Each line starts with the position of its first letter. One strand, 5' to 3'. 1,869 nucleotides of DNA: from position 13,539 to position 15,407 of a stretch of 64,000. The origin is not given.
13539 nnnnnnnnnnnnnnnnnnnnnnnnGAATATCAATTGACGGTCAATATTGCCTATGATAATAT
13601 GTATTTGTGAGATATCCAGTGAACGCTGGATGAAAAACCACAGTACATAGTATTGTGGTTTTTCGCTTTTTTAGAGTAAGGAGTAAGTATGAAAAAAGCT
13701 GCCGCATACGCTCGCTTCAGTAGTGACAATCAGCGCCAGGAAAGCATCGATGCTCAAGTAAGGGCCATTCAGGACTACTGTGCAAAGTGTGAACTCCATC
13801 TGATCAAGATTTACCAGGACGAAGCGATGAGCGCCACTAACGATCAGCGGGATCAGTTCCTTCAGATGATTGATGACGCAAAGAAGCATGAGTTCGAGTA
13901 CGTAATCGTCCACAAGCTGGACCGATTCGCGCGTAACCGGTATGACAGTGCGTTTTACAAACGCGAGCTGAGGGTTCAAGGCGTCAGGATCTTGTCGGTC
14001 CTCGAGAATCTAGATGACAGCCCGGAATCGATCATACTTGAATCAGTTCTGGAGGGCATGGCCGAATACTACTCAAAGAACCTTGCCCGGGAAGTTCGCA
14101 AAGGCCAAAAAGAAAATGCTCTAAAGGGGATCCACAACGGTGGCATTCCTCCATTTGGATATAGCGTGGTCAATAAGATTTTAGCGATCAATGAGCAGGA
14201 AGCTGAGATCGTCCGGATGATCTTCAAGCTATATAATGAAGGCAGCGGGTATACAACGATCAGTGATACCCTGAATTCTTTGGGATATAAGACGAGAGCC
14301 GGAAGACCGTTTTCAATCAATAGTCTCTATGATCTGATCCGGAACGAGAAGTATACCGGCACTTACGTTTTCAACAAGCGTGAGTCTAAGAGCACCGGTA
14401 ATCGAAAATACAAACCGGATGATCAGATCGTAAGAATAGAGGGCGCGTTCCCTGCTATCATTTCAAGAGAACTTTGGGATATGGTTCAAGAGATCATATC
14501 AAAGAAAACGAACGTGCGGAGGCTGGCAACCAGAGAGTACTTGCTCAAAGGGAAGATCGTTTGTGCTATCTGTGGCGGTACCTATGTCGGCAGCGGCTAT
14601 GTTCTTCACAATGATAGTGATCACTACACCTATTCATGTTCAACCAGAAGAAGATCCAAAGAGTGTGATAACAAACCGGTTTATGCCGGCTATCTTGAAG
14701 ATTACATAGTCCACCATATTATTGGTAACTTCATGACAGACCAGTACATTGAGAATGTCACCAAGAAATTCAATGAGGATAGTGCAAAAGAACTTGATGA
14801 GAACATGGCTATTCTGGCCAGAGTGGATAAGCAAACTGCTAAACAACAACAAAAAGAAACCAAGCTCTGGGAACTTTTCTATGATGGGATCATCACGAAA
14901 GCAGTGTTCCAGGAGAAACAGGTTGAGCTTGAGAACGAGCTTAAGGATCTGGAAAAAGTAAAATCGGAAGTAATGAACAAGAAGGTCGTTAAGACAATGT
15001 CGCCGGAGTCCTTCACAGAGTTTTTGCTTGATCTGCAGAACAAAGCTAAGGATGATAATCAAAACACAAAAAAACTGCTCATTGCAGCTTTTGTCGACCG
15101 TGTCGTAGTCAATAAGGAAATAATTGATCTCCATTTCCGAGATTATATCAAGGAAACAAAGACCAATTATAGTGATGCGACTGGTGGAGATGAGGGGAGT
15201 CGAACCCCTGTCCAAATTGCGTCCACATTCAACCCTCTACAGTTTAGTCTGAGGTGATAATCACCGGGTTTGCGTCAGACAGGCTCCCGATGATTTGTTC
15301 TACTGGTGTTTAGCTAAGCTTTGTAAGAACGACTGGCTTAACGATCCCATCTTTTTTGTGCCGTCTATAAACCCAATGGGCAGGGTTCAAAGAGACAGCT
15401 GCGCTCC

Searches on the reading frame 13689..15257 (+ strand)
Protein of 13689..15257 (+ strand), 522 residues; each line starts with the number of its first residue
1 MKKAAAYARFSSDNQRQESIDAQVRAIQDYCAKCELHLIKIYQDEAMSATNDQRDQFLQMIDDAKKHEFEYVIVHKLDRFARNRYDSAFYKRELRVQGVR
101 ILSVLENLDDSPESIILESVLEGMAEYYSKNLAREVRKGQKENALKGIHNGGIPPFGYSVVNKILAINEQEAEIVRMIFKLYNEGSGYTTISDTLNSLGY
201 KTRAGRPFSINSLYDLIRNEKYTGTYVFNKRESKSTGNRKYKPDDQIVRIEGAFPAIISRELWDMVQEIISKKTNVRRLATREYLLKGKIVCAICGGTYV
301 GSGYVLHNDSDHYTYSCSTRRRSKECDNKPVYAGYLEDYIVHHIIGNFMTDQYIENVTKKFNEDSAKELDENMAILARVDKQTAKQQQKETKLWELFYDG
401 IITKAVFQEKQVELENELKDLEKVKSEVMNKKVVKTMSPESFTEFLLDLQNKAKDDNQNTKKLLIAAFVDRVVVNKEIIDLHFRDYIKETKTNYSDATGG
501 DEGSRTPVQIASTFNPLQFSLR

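Call 3: search_protein_families(library=pfam, proteins=[window:13689-15257:+], max_evalue=0.1)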
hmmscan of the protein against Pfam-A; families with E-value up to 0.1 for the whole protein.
window:13689-15257:+ (522 aa): 5 families
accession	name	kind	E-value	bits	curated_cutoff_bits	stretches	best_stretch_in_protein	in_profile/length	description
PF00239.26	Resolvase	-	2e-27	96.5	23.3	1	4-147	1-143/145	Resolvase, N terminal domain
PF07508.19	Recombinase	-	1.2e-25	90.1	21.1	1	169-272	1-101/102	Recombinase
PF13408.12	Zn_ribbon_recom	-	1.5e-11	44.9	25.3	1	285-344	1-57/58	Recombinase zinc beta ribbon domain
PF07913.16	DUF1678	-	0.01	16.1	25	1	74-142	113-178/196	Protein of unknown function (DUF1678)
PF11491.13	DUF3213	-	0.018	15.7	27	1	388-434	21-69/85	Protein of unknown function (DUF3213)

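Call 4: search_protein_families(library=padloc, proteins=[window:13689-15257:+], max_evalue=0.1)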
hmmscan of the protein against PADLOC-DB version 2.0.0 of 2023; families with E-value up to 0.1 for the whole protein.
window:13689-15257:+ (522 aa): 1 family
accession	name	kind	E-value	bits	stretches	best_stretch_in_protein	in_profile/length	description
PDLC01446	Csm2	-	0.0024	16.5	1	355-468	16-117/135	CAS-III-A; effector_SS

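Call 5: search_protein_families(library=phrogs, proteins=[window:13689-15257:+], max_evalue=0.01)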
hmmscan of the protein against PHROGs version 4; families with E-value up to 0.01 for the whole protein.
window:13689-15257:+ (522 aa): 6 families
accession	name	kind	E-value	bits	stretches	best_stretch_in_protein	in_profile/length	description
phrog_95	-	integration and excision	1.9e-119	401.1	1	1-486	87-576/651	integrase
phrog_125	-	DNA, RNA and nucleotide metabolism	8.2e-32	111.7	1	1-274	19-252/254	DNA invertase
phrog_7701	-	DNA, RNA and nucleotide metabolism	9.4e-10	39.9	1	155-192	5-42/137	DNA invertase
phrog_6620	-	integration and excision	8.1e-09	36.3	1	2-122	56-170/201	transposase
phrog_24776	-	unknown function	0.0024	18.7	1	348-444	4-96/218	-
phrog_8246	-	unknown function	0.0059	17.3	1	370-447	112-187/325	-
